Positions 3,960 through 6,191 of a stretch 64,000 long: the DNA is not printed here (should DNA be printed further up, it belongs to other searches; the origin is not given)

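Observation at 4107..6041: Pentaheme cytochrome c carrying a T9SS C-terminal sorting domain, a candidate cell-surface redox protein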

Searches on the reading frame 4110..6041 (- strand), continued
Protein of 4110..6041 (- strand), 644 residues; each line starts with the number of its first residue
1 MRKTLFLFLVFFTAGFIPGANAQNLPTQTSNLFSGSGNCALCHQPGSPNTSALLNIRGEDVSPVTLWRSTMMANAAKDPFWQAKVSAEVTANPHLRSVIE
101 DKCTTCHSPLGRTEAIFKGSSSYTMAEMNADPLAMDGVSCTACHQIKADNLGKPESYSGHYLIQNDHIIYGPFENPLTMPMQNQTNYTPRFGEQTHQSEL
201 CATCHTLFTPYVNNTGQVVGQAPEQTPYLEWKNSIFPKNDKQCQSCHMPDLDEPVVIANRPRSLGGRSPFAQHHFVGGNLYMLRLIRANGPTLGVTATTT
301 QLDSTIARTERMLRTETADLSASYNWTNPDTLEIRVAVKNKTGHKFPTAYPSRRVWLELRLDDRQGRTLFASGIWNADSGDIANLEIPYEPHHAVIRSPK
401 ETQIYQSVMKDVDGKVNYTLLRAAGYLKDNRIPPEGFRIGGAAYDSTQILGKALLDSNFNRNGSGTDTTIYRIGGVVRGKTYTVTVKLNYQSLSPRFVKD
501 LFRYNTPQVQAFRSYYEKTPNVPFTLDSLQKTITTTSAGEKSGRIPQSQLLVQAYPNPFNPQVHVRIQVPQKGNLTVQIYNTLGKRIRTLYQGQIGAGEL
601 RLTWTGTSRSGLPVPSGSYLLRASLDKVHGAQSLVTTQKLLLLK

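Call 71: search_protein_families(library=pfam, proteins=[P0196, P0216, P0240, P0187, P0192, P0218, P0161, P0166, P0122], max_evalue=0.0001)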
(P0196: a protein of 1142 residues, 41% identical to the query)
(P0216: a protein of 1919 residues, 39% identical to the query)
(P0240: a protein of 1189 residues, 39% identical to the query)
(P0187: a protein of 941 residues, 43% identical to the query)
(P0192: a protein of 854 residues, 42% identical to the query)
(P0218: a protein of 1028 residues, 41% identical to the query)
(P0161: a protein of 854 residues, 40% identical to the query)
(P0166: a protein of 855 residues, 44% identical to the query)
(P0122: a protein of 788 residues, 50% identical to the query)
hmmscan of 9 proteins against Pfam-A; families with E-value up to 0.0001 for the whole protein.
P0196 (1142 aa): 5 families
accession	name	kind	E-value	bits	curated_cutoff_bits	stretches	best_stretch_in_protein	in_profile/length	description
PF07995.17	GSDH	-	2.8e-38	132.5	25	1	43-291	1-226/332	Glucose / Sorbosone dehydrogenase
PF00754.31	F5_F8_type_C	-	2.1e-22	80.1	28.2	1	458-573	5-122/127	F5/8 type C domain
PF22633.2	F5_F8_type_C_2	-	1.4e-21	77.3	27.8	1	476-561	1-91/91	NedA-like, galactose-binding domain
PF22113.1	Mtrc-MtrF_II-IV_dom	-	5.8e-06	26.4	30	0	596-730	21-148/176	Outer membrane cytochrome MtrC/MtrF-like, domains II/IV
PF14522.11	Cytochrome_C7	-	2.4e-05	24.5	24.8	0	597-711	6-67/67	Cytochrome c7 and related cytochrome c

P0216 (1919 aa): 1 family
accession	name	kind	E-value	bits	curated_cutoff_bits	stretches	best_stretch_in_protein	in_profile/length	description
PF13442.11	Cytochrome_CBB3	-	1e-05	26.2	27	0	1747-1822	5-67/68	Cytochrome C oxidase, cbb3-type, subunit III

P0240 (1189 aa): 3 families
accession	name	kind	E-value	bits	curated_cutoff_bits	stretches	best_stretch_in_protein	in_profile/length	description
PF07995.17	GSDH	-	3.3e-40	138.8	25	1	46-369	12-325/332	Glucose / Sorbosone dehydrogenase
PF22113.1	Mtrc-MtrF_II-IV_dom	-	1.5e-06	28.3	30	0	643-852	29-166/176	Outer membrane cytochrome MtrC/MtrF-like, domains II/IV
PF13435.11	Cytochrome_C554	-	5.2e-05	24.5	20.8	1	644-748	1-83/84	Cytochrome c554 and c-prime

P0187 (941 aa): 2 families
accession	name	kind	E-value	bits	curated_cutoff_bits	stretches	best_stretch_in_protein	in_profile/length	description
PF07995.17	GSDH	-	1.1e-19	71.4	25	1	69-403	2-325/332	Glucose / Sorbosone dehydrogenase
PF13442.11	Cytochrome_CBB3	-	7.2e-05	23.5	27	0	438-471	12-42/68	Cytochrome C oxidase, cbb3-type, subunit III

P0192 (854 aa): 3 families
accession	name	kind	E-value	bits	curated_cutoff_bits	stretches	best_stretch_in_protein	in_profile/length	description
PF22113.1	Mtrc-MtrF_II-IV_dom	-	1.6e-08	34.7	30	0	353-467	77-166/176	Outer membrane cytochrome MtrC/MtrF-like, domains II/IV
PF14522.11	Cytochrome_C7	-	1.4e-05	25.3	24.8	0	515-572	37-66/67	Cytochrome c7 and related cytochrome c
PF14537.11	Cytochrom_c3_2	-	5.7e-05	23.9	25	0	410-466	22-66/79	Cytochrome c3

P0218 (1028 aa): 2 families
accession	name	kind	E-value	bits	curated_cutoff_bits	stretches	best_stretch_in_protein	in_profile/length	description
PF22113.1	Mtrc-MtrF_II-IV_dom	-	1.4e-07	31.6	30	0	54-170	76-167/176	Outer membrane cytochrome MtrC/MtrF-like, domains II/IV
PF14522.11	Cytochrome_C7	-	1e-05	25.7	24.8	0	59-167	13-67/67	Cytochrome c7 and related cytochrome c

P0161 (854 aa): 3 families
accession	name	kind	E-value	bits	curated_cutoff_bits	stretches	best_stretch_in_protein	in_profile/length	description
PF18962.6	Por_Secre_tail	-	6.8e-10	39.5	27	1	764-851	1-73/75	Secretion system C-terminal sorting domain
PF14522.11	Cytochrome_C7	-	9.1e-10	38.7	24.8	0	113-163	8-49/67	Cytochrome c7 and related cytochrome c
PF22113.1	Mtrc-MtrF_II-IV_dom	-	4.4e-07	30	30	0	51-164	75-165/176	Outer membrane cytochrome MtrC/MtrF-like, domains II/IV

P0166 (855 aa): 2 families
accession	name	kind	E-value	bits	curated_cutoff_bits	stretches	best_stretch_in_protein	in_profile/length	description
PF22113.1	Mtrc-MtrF_II-IV_dom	-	3.6e-06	27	30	0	66-175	81-165/176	Outer membrane cytochrome MtrC/MtrF-like, domains II/IV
PF14522.11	Cytochrome_C7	-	3.6e-05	24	24.8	0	66-174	13-67/67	Cytochrome c7 and related cytochrome c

P0122 (788 aa): 3 families
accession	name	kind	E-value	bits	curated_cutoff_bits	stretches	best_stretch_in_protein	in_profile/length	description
PF22113.1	Mtrc-MtrF_II-IV_dom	-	3.9e-07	30.2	30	0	138-259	74-167/176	Outer membrane cytochrome MtrC/MtrF-like, domains II/IV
PF02335.20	Cytochrom_C552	-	1.4e-06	28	24.1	0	238-265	234-261/438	Cytochrome c552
PF14522.11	Cytochrome_C7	-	1.9e-05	24.8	24.8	0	138-255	43-66/67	Cytochrome c7 and related cytochrome c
